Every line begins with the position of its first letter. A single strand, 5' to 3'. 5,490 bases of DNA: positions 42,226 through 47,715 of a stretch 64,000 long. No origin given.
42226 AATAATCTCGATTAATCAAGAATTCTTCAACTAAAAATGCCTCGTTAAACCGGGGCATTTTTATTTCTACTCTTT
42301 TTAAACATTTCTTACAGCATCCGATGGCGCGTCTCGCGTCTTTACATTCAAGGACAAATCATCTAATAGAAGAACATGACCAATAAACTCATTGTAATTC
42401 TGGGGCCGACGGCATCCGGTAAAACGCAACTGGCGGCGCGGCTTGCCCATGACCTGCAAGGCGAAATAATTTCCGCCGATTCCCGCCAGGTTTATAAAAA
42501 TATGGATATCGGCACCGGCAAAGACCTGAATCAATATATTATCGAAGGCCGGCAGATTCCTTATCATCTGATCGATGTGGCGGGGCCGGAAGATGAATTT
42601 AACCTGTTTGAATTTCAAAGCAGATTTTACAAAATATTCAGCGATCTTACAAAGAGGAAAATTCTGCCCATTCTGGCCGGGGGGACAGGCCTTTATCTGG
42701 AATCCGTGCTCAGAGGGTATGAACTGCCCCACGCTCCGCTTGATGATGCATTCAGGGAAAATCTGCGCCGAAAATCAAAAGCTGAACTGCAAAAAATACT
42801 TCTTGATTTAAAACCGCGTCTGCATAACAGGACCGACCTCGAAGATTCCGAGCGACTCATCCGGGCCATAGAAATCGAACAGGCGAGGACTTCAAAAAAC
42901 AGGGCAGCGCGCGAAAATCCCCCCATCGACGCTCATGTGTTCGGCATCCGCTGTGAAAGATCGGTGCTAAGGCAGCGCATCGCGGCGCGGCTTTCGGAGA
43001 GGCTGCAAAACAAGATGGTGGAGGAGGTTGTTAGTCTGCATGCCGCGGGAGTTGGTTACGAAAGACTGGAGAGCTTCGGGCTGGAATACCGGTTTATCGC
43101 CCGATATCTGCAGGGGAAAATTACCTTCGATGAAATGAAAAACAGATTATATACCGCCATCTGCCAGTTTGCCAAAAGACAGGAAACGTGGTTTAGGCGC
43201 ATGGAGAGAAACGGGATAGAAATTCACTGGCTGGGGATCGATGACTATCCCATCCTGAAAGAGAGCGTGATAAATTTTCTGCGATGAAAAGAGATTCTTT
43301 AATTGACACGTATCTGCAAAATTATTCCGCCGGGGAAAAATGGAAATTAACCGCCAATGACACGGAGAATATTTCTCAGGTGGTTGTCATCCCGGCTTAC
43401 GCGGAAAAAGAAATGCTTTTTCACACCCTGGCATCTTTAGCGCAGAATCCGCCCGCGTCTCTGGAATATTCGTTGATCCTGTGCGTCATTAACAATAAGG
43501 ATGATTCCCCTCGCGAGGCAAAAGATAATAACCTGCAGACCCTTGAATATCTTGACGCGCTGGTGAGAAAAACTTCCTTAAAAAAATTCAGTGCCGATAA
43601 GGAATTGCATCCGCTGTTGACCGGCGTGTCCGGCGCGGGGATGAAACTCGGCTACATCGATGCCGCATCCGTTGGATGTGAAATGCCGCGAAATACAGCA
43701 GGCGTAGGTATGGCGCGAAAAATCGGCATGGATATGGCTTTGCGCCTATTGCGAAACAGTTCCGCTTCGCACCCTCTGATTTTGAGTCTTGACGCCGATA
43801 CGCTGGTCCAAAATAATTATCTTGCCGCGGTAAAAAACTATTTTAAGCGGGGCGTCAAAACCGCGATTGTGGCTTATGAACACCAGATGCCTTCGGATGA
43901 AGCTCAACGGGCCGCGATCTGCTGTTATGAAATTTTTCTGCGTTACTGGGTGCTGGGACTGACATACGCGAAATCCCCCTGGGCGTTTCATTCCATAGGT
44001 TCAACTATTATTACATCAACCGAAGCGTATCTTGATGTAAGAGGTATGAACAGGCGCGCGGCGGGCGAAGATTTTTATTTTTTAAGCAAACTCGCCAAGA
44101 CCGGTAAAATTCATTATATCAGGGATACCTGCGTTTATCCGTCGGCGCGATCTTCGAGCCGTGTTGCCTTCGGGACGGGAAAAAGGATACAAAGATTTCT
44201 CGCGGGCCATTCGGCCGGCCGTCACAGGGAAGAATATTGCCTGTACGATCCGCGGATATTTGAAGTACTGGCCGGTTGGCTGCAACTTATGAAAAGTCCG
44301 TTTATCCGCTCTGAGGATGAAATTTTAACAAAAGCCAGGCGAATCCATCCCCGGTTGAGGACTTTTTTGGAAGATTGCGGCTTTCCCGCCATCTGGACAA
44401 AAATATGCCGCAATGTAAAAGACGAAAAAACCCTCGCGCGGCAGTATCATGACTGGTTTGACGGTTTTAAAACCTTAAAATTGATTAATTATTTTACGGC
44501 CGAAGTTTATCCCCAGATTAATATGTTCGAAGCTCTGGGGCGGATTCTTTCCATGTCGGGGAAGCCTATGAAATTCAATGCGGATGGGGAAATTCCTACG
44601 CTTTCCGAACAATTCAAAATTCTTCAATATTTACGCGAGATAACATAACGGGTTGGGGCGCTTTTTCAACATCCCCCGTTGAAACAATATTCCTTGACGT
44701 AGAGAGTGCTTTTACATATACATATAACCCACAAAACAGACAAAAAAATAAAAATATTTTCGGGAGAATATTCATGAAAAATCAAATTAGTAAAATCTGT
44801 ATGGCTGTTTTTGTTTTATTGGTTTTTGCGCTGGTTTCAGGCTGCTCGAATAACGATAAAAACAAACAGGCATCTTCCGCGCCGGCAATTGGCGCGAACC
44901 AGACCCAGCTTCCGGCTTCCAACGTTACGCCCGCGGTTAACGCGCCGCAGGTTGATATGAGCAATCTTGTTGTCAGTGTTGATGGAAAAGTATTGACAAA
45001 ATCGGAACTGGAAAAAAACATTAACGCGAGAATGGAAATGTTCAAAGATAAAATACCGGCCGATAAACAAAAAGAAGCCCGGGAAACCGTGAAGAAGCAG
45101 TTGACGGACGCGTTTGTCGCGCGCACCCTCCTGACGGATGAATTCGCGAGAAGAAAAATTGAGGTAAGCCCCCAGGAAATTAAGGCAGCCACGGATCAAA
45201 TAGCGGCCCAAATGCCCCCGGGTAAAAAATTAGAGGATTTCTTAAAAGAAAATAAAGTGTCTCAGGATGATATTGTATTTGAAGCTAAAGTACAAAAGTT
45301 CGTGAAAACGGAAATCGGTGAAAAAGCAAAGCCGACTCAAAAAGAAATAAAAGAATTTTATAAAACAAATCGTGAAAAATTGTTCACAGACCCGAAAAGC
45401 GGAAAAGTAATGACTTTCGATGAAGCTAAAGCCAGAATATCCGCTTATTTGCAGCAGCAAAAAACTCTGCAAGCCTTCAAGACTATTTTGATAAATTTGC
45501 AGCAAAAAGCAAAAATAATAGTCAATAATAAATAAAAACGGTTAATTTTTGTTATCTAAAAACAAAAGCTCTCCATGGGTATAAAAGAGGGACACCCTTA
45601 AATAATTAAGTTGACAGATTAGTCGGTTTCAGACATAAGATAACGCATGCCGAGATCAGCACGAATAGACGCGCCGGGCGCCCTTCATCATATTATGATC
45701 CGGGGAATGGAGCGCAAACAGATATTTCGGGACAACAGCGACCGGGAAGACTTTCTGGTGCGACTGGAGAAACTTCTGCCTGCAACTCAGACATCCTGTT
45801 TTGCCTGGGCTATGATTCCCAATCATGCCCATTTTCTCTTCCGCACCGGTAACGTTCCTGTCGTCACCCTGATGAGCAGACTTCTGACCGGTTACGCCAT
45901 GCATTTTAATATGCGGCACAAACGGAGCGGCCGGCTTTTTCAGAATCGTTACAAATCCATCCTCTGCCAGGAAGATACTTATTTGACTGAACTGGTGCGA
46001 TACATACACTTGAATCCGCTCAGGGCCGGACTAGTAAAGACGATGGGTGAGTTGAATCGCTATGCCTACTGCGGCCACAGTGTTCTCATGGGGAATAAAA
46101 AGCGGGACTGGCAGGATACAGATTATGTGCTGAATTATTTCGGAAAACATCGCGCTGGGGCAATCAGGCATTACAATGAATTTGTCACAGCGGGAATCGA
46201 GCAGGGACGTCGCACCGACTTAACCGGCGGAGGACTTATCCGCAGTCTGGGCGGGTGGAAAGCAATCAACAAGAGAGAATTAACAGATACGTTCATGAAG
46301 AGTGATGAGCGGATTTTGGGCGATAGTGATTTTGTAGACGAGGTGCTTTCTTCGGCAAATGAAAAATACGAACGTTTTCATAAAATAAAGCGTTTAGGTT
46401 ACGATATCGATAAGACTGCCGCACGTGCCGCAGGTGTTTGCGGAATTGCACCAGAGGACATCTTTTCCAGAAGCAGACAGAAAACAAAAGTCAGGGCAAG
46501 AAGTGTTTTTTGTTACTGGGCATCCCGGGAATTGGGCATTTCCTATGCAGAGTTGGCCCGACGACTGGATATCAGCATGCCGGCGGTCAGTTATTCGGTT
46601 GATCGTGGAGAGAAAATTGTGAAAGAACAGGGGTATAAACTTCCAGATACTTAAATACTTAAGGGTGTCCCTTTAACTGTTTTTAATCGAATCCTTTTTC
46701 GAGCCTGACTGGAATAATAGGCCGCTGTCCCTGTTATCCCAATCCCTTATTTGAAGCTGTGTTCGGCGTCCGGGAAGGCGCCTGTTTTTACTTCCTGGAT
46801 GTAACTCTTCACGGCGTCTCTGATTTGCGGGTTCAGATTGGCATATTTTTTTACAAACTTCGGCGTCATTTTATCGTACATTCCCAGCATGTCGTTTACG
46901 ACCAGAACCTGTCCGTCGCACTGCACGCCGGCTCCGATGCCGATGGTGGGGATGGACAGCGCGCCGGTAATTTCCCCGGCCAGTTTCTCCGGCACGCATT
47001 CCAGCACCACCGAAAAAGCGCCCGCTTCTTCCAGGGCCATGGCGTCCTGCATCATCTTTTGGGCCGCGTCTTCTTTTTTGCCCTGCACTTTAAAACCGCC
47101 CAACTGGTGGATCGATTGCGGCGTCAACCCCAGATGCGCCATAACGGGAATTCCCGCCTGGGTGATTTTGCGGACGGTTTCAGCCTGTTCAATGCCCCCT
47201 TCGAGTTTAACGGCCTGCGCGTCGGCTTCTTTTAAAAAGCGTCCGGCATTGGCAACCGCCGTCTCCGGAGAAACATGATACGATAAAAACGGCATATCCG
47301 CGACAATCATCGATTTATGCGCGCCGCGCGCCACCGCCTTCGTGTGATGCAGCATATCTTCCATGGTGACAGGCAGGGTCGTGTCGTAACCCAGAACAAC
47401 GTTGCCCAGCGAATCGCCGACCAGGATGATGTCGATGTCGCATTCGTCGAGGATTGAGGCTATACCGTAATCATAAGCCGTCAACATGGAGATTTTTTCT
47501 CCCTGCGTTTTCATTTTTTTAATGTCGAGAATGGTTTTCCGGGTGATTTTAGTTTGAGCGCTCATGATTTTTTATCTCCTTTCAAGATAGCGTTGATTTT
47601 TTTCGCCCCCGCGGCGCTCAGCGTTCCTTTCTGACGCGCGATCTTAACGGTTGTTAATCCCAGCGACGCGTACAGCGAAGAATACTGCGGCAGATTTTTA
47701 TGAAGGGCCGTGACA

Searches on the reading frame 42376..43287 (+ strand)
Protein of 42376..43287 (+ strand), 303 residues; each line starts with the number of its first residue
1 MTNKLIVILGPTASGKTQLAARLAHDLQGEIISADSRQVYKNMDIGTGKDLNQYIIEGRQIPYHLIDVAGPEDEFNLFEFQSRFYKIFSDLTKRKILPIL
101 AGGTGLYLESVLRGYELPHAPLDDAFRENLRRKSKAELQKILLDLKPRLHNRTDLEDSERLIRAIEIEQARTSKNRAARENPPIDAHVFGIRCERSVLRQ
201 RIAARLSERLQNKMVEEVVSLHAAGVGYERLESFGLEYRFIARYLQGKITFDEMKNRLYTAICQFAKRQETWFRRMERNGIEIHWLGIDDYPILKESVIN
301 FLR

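Call 61: search_protein_families(library=pfam, proteins=[window:42376-43287:+], max_evalue=0.00001)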
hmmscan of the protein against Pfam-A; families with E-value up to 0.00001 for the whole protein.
window:42376-43287:+ (303 aa): 2 families
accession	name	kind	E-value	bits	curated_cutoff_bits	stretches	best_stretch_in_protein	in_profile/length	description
PF01715.23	IPPT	-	6.9e-59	199.9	23.6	1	38-275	1-242/243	IPP transferase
PF01745.22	IPT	-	8.3e-07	29.1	20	0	4-55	2-53/233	Isopentenyl transferase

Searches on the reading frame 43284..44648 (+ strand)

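Call 61: search_protein_families(library=pfam, proteins=[window:43284-44648:+], max_evalue=0.00001)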
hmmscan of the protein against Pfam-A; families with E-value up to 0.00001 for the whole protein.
window:43284-44648:+ (454 aa): 1 family
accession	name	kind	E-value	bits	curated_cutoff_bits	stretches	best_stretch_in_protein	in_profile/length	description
PF13632.12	Glyco_trans_2_3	-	4.6e-06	27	27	0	166-288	2-125/198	Glycosyl transferase family group 2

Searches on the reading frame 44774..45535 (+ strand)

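Call 61: search_protein_families(library=pfam, proteins=[window:44774-45535:+], max_evalue=0.00001)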
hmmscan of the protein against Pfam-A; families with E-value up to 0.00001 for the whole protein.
window:44774-45535:+ (253 aa): 2 families
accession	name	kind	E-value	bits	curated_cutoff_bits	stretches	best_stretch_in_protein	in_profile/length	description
PF13624.11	SurA_N_3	-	5.8e-10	39.7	27.2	1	61-166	40-147/162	SurA-like N-terminal domain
PF13623.11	SurA_N_2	-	4.9e-08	33.4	28.5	1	63-147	40-122/145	SurA-like N-terminal domain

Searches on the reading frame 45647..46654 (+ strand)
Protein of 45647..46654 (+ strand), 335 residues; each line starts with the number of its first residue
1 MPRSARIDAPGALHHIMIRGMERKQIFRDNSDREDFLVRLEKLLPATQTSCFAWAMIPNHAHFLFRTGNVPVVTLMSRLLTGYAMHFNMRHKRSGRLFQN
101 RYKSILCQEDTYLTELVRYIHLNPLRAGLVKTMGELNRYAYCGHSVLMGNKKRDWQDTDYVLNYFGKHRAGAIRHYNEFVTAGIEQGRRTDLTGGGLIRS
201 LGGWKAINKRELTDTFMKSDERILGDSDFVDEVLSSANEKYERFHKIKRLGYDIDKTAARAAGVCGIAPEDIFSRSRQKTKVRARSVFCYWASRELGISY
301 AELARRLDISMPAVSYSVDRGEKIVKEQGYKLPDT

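Call 61: search_protein_families(library=pfam, proteins=[window:45647-46654:+], max_evalue=0.00001)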
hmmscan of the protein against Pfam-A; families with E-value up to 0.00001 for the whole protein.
window:45647-46654:+ (335 aa): 2 families
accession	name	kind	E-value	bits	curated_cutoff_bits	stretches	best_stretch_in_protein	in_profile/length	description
PF01797.21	Y1_Tnp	-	1e-08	35.8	23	1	14-121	7-119/121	Transposase IS200 like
PF08299.17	Bac_DnaA_C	-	6.8e-06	26.5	31.5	0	264-318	11-66/69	Bacterial dnaA protein helix-turn-helix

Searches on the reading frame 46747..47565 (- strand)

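Call 62: search_protein_families(library=pfam, proteins=[window:46747-47565:-], max_evalue=0.00001)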
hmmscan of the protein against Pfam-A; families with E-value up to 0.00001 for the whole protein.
window:46747-47565:- (272 aa): 1 family
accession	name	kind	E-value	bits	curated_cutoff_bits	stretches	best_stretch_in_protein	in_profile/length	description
PF02548.21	Pantoate_transf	-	1.3e-123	412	28.7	1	10-266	2-258/259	Ketopantoate hydroxymethyltransferase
